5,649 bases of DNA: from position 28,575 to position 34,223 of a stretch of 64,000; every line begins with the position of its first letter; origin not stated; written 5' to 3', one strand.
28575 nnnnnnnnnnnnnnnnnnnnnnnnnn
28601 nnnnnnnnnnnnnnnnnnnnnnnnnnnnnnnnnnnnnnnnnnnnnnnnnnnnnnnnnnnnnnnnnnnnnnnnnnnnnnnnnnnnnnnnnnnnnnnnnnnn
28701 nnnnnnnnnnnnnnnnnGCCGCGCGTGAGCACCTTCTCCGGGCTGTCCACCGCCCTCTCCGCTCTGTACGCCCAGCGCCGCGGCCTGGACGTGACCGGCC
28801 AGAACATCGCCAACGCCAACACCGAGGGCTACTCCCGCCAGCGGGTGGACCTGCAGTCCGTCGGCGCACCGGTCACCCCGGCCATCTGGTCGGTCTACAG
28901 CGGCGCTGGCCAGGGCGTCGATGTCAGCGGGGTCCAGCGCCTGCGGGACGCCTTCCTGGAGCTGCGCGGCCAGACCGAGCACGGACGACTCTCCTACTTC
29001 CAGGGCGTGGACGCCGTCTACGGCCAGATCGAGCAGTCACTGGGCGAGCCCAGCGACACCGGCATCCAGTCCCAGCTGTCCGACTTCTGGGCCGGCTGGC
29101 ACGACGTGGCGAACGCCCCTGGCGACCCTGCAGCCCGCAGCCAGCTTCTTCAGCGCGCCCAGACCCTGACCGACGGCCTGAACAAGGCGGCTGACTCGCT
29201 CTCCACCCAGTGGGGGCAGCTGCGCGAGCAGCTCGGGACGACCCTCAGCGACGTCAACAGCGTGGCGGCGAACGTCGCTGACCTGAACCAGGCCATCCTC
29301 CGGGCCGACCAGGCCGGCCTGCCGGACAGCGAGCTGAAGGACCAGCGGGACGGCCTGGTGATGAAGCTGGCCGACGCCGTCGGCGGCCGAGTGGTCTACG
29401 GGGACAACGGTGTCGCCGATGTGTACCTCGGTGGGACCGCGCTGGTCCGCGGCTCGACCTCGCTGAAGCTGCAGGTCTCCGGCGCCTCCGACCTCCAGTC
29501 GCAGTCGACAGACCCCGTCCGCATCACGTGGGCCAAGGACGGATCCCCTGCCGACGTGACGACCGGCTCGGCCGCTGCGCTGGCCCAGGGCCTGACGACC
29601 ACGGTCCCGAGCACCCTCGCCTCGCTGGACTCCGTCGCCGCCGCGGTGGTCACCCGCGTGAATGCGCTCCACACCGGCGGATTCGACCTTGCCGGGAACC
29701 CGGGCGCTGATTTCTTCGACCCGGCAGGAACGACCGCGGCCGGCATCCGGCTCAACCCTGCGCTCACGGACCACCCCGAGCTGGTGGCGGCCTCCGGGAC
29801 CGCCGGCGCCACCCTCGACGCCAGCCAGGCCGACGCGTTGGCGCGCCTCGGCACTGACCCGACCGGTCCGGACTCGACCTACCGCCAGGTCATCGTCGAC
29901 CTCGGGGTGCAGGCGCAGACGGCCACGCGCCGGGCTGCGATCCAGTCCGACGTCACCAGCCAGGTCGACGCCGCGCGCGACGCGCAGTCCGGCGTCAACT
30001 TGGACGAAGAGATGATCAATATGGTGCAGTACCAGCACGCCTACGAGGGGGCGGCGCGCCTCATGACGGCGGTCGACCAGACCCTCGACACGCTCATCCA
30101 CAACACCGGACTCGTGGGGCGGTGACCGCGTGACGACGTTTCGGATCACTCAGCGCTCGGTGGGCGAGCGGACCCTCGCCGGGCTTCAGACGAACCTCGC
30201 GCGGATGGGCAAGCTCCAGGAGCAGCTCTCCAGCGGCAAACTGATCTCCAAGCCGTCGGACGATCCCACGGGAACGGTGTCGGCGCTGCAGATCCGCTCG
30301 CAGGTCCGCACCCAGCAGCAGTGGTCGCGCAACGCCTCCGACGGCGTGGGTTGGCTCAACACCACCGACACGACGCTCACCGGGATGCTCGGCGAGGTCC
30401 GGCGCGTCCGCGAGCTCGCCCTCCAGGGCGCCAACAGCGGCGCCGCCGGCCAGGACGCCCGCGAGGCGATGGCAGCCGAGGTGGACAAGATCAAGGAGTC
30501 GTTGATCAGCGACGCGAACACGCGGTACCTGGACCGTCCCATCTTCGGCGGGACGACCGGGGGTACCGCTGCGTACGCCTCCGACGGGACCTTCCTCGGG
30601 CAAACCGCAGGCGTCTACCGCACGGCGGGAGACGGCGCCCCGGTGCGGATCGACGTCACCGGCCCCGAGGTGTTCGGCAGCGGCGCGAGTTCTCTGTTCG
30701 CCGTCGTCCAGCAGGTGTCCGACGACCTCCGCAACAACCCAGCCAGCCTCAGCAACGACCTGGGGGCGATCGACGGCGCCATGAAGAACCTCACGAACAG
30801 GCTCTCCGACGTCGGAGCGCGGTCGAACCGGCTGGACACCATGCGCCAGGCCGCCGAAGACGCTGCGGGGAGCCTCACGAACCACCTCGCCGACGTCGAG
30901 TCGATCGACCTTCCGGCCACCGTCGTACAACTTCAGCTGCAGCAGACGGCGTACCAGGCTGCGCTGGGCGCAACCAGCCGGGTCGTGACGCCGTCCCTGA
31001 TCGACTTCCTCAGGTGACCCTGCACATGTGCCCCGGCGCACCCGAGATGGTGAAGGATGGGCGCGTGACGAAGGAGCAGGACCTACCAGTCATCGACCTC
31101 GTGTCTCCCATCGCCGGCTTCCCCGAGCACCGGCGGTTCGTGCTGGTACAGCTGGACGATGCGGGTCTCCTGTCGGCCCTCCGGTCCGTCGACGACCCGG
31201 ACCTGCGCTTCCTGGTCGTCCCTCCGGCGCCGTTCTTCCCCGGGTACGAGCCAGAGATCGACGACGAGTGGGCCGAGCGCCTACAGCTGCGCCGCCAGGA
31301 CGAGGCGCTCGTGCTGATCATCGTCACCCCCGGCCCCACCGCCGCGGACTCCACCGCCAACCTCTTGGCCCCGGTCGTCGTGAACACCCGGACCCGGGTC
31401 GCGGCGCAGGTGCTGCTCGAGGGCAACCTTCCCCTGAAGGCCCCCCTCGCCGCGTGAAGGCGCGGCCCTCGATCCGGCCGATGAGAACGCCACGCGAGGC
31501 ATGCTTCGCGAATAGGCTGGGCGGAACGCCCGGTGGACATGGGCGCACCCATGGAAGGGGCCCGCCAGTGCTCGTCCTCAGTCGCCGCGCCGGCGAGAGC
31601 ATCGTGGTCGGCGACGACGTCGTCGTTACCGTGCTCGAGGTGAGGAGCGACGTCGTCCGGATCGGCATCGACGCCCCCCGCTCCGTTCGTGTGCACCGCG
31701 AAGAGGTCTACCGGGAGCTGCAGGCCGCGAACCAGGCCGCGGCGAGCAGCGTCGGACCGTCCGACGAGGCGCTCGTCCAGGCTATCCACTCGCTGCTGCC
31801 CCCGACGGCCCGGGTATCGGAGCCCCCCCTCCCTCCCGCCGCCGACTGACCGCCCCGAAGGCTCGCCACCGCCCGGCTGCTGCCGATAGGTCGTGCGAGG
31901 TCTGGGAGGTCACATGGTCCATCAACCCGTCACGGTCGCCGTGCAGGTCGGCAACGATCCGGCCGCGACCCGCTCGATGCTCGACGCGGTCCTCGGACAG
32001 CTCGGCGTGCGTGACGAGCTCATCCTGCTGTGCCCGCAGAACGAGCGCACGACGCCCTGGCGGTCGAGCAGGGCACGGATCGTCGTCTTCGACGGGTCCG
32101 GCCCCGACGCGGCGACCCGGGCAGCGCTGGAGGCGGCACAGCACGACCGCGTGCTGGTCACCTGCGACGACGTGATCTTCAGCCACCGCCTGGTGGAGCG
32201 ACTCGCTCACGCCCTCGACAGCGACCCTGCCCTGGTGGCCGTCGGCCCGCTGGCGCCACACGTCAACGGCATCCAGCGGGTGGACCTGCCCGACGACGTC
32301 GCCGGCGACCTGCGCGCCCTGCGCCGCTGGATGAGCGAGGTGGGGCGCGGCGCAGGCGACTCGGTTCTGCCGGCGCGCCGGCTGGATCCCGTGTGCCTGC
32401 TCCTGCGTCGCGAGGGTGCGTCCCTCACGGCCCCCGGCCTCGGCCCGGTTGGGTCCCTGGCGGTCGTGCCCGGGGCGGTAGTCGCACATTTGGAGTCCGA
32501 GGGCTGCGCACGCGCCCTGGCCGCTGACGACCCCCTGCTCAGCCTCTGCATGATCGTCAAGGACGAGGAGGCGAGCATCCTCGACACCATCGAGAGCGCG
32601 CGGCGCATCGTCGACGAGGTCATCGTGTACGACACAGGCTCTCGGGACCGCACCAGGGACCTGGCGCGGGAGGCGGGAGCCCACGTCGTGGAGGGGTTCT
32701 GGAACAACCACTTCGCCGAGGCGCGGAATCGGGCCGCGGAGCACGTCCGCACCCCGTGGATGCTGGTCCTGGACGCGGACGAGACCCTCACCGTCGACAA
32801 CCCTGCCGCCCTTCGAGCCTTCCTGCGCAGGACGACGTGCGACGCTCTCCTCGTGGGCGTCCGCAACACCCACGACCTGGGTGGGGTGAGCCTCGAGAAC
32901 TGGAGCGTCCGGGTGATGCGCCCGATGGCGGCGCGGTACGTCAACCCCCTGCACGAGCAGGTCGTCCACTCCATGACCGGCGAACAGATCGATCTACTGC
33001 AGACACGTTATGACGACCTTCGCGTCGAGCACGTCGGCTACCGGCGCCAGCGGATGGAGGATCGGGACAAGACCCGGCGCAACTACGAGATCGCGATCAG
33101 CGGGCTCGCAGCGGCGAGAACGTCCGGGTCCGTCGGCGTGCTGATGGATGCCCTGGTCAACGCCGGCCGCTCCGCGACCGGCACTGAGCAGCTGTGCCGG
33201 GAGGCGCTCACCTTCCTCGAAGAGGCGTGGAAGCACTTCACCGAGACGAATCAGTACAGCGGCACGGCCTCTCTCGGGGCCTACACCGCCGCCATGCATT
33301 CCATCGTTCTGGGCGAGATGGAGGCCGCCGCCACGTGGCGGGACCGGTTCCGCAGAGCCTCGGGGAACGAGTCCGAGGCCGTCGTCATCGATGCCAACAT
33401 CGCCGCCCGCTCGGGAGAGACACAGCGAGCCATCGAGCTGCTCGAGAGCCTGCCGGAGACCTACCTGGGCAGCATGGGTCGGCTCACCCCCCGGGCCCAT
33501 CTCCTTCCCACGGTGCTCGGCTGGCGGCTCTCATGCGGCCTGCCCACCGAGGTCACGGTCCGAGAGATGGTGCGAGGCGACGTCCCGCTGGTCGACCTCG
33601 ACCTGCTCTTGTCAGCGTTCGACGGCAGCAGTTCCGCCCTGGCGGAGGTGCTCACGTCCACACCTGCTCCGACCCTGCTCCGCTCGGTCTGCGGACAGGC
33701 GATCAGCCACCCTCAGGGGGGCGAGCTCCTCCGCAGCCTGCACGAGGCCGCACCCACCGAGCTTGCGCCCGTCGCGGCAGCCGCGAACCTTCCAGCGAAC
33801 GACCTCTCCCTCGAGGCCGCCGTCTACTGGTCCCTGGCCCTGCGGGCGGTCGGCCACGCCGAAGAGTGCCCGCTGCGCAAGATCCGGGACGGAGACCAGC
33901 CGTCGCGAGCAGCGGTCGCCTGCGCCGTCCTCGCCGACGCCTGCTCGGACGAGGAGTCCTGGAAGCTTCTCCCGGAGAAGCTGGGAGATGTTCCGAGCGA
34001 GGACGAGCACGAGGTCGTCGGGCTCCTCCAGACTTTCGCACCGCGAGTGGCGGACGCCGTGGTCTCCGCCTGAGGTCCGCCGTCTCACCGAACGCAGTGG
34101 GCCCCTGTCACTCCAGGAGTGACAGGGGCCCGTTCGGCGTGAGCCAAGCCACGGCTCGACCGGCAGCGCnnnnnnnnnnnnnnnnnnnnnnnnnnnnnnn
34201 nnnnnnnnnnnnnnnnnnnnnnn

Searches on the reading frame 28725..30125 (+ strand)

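Call 7: search_protein_families(library=pfam, proteins=[window:28725-30125:+], max_evalue=0.01)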
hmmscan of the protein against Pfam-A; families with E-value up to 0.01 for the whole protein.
window:28725-30125:+ (466 aa): 3 families
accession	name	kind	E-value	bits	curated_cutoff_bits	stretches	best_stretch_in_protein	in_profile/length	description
PF22638.1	FlgK_D1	-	6e-58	196.6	28.6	1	100-331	2-233/233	Flagellar hook-associated protein FlgK helical domain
PF06429.18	Flg_bbr_C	-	1.1e-12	47.7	23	1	421-458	7-44/46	Flagellar basal body rod FlgEFG protein C-terminal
PF00460.25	Flg_bb_rod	-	3.7e-08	33.6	20.7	1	7-36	1-30/31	Flagella basal body rod protein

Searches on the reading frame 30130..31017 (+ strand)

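Call 8: search_protein_families(library=pfam, proteins=[window:30130-31017:+], max_evalue=0.01)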
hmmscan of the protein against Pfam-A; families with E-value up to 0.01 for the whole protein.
window:30130-31017:+ (295 aa): 2 families
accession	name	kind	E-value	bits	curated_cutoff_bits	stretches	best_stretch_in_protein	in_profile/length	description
PF00669.25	Flagellin_N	-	6.8e-19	68.7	26.6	1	15-126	10-120/139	Bacterial flagellin N-terminal helical region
PF00700.27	Flagellin_C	-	5.4e-07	30.3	23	1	211-294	1-86/86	Bacterial flagellin C-terminal helical region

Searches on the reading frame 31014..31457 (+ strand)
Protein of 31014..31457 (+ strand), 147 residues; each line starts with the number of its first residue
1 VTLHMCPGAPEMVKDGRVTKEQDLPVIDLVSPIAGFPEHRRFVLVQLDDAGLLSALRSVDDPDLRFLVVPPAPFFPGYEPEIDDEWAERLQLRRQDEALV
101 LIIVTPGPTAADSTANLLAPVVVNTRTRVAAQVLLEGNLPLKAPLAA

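Call 35: search_protein_families(library=pfam, proteins=[window:31014-31457:+], max_evalue=0.01)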
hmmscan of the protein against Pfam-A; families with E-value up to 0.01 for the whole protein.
window:31014-31457:+ (147 aa): 1 family
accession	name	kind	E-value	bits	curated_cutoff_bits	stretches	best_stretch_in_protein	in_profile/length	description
PF02623.20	FliW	-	3.7e-32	111.1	25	1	27-144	1-121/122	FliW protein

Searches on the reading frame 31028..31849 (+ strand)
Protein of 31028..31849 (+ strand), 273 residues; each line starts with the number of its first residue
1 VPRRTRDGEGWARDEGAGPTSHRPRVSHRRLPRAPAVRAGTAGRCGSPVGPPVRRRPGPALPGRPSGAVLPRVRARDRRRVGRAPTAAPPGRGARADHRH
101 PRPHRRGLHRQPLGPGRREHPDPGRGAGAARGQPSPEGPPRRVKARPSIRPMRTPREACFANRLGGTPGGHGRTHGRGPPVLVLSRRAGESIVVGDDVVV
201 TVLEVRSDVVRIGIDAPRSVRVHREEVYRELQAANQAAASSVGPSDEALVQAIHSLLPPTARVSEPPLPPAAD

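Call 8: search_protein_families(library=pfam, proteins=[window:31028-31849:+], max_evalue=0.01)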
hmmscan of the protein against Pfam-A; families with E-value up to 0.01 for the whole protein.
window:31028-31849:+ (273 aa): 1 family
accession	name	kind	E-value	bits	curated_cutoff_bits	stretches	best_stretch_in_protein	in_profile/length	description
PF02599.21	CsrA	-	4.1e-22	78.3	27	1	182-232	2-52/53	Global regulator protein family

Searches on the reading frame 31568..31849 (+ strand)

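Call 40: search_protein_families(library=pfam, proteins=[window:31568-31849:+], max_evalue=1)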
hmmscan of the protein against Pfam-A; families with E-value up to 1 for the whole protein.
window:31568-31849:+ (93 aa): 2 families
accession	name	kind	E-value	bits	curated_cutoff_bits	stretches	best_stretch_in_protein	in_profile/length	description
PF02599.21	CsrA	-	9.3e-25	86.8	27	1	1-52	1-52/53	Global regulator protein family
PF00196.25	GerE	-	0.19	11.8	23.5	1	36-59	30-53/57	Bacterial regulatory proteins, luxR family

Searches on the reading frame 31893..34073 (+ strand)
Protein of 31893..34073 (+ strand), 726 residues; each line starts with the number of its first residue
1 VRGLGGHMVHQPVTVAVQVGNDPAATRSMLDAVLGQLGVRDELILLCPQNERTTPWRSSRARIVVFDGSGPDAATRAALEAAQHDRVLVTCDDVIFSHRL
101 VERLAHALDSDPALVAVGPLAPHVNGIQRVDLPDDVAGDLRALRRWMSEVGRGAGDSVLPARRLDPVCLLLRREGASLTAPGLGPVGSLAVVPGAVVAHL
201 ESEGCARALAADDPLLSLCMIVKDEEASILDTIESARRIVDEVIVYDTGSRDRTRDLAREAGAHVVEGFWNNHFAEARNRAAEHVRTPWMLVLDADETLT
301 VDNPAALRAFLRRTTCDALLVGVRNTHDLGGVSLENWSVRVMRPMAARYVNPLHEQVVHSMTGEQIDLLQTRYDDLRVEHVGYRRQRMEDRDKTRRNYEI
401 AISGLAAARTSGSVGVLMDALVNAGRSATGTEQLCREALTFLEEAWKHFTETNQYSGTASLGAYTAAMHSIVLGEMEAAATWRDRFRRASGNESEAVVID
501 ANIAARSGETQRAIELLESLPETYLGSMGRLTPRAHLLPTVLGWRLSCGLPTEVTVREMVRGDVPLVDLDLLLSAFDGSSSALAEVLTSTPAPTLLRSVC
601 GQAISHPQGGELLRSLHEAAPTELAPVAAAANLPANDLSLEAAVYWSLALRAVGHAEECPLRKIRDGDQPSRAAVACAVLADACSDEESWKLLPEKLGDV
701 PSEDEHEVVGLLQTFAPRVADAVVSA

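Call 8: search_protein_families(library=pfam, proteins=[window:31893-34073:+], max_evalue=0.01)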
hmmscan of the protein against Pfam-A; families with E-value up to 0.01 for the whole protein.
window:31893-34073:+ (726 aa): 3 families
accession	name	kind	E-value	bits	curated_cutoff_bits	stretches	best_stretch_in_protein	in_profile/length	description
PF00535.33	Glycos_transf_2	-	3.9e-23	82.7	23.3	1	217-324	1-116/168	Glycosyl transferase family 2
PF12804.13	NTP_transf_3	-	5.9e-08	33.5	27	1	26-117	23-120/160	MobA-like NTP transferase domain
PF13704.12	Glyco_tranf_2_4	-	3.9e-07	30.9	27.5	1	223-311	1-98/98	Glycosyl transferase family 2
